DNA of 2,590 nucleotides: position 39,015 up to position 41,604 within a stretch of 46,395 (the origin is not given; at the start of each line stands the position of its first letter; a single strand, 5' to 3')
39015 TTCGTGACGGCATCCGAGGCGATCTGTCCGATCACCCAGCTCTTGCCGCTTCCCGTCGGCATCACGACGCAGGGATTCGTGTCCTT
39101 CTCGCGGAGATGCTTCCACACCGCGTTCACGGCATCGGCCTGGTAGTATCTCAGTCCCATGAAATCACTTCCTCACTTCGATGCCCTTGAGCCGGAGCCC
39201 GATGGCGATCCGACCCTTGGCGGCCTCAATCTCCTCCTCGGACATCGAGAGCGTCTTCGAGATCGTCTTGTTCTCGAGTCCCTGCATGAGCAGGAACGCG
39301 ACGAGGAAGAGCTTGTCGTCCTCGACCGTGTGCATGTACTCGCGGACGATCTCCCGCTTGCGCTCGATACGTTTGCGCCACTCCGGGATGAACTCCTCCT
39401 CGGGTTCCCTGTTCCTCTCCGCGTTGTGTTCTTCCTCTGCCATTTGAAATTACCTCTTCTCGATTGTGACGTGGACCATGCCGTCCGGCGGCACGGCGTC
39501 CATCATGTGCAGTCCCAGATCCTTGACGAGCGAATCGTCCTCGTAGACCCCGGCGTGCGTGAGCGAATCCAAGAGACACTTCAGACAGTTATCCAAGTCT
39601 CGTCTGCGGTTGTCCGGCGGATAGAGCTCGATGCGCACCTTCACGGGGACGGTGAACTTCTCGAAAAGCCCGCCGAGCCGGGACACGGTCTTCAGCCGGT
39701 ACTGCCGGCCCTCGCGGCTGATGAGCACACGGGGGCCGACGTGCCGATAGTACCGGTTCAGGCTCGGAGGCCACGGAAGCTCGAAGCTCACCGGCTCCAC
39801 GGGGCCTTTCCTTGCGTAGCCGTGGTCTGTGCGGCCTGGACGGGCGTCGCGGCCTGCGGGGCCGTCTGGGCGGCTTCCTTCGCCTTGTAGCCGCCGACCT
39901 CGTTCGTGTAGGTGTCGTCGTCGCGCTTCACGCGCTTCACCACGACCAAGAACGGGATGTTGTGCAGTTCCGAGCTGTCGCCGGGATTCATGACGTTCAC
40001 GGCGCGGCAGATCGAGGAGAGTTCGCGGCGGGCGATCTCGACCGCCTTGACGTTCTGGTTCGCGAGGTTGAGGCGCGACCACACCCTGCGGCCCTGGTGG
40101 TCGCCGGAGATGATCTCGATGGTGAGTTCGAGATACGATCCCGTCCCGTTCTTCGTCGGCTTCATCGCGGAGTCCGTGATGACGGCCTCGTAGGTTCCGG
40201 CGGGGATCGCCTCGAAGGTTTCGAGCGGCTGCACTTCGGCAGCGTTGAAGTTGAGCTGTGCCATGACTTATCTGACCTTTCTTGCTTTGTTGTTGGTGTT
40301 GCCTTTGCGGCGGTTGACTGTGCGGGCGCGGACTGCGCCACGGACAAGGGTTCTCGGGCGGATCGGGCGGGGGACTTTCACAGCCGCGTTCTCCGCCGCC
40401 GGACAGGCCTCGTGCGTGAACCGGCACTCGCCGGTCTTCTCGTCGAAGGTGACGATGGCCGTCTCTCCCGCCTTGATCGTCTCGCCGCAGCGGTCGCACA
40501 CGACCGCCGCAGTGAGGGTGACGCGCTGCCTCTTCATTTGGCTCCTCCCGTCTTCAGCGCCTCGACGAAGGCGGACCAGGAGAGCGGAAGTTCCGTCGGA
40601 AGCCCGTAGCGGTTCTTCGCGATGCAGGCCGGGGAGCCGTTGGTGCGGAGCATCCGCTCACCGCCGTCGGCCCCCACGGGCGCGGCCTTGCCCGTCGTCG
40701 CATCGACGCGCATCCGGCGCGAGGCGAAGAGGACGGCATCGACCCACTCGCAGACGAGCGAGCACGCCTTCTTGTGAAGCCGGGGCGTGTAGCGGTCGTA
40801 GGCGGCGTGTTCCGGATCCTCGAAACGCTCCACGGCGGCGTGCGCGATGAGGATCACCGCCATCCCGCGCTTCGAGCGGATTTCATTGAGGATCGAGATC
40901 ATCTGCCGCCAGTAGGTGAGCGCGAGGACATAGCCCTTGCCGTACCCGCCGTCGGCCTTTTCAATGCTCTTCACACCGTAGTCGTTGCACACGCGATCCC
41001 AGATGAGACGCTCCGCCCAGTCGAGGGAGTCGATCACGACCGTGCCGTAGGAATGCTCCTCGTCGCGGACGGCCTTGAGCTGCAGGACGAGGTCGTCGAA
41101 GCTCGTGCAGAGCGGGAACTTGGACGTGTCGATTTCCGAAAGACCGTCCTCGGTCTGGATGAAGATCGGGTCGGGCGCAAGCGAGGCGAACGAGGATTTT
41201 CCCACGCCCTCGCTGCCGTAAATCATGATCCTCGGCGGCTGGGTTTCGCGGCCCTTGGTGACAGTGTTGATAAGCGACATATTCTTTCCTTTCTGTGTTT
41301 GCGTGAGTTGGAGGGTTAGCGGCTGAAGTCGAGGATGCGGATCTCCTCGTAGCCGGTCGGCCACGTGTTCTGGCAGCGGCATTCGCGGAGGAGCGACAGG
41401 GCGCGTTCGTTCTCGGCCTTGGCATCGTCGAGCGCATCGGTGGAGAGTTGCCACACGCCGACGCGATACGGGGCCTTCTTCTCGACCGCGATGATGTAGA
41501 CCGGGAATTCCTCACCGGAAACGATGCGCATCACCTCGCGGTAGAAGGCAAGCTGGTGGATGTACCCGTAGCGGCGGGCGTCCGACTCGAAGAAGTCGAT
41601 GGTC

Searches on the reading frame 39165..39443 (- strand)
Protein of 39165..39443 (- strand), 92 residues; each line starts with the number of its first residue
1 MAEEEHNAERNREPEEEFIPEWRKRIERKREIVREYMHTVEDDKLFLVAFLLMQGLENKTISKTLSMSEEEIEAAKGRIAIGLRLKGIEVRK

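Call 81: search_protein_families(library=pfam, proteins=[window:39165-39443:-], max_evalue=0.05)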
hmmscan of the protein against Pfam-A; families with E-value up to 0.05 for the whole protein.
window:39165-39443:- (92 aa): 1 family
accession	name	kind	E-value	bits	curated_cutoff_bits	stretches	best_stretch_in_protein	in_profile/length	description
PF00196.25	GerE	-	0.0013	18.8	23.5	1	51-80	13-42/57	Bacterial regulatory proteins, luxR family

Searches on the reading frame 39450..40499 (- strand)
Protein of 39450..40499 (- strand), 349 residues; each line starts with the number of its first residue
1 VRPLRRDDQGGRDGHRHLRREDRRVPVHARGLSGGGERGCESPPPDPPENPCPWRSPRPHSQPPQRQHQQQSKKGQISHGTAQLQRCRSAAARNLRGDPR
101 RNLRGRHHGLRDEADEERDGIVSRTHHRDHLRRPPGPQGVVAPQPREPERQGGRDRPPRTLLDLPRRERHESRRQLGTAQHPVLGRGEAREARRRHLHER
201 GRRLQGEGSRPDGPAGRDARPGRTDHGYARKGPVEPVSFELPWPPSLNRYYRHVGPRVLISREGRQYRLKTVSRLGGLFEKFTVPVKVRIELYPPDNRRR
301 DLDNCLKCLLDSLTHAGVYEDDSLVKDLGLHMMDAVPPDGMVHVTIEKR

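Call 7: search_protein_families(library=pfam, proteins=[window:39450-40499:-], max_evalue=0.1)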
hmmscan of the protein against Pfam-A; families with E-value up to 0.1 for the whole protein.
window:39450-40499:- (349 aa): 1 family
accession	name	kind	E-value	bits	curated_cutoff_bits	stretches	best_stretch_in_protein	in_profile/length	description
PF05866.16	RusA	-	5.4e-13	50.1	22.8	1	242-336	1-116/124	Endodeoxyribonuclease RusA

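Call 8: search_protein_families(library=phrogs, proteins=[window:39450-40499:-], max_evalue=0.01)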
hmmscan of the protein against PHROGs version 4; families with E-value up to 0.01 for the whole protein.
window:39450-40499:- (349 aa): 6 families
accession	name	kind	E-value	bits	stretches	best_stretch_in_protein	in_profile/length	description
phrog_34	-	DNA, RNA and nucleotide metabolism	2.6e-39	136.4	1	229-348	67-193/259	RusA-like Holliday junction resolvase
phrog_1532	-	unknown function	4.7e-21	75.3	1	283-348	7-71/80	-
phrog_1682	-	DNA, RNA and nucleotide metabolism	1.9e-06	28.4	1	280-324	73-119/387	RusA-like Holliday junction resolvase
phrog_140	-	DNA, RNA and nucleotide metabolism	4.6e-06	27.4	1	262-328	66-149/219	RusA-like Holliday junction resolvase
phrog_11573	-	unknown function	0.00088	20.5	1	265-325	27-87/110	-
phrog_33948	-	unknown function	0.0078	16.5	1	278-324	50-100/280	-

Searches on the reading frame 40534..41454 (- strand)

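Call 7: search_protein_families(library=pfam, proteins=[window:40534-41454:-], max_evalue=0.1)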
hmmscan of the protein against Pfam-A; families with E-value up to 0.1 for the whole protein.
window:40534-41454:- (306 aa): 4 families
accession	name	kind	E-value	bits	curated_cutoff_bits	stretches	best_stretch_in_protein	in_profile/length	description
PF13479.12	AAA_24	-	4.5e-51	173.9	27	1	73-283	2-195/195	AAA domain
PF13481.12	AAA_25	-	0.0031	17.6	27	0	182-208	166-192/195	AAA domain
PF13191.12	AAA_16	-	0.012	16.5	32.6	0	65-94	16-45/167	AAA ATPase domain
PF22917.2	PRISE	-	0.032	13.7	27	1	144-199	278-331/394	PRISE-like Rossmann-fold domain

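Call 8: search_protein_families(library=phrogs, proteins=[window:40534-41454:-], max_evalue=0.01)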
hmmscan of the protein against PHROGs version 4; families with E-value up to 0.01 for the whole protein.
window:40534-41454:- (306 aa): 1 family
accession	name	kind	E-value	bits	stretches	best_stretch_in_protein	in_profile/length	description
phrog_124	-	DNA, RNA and nucleotide metabolism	6.1e-50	171.7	1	52-291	21-249/382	Sak4-like ssDNA annealing protein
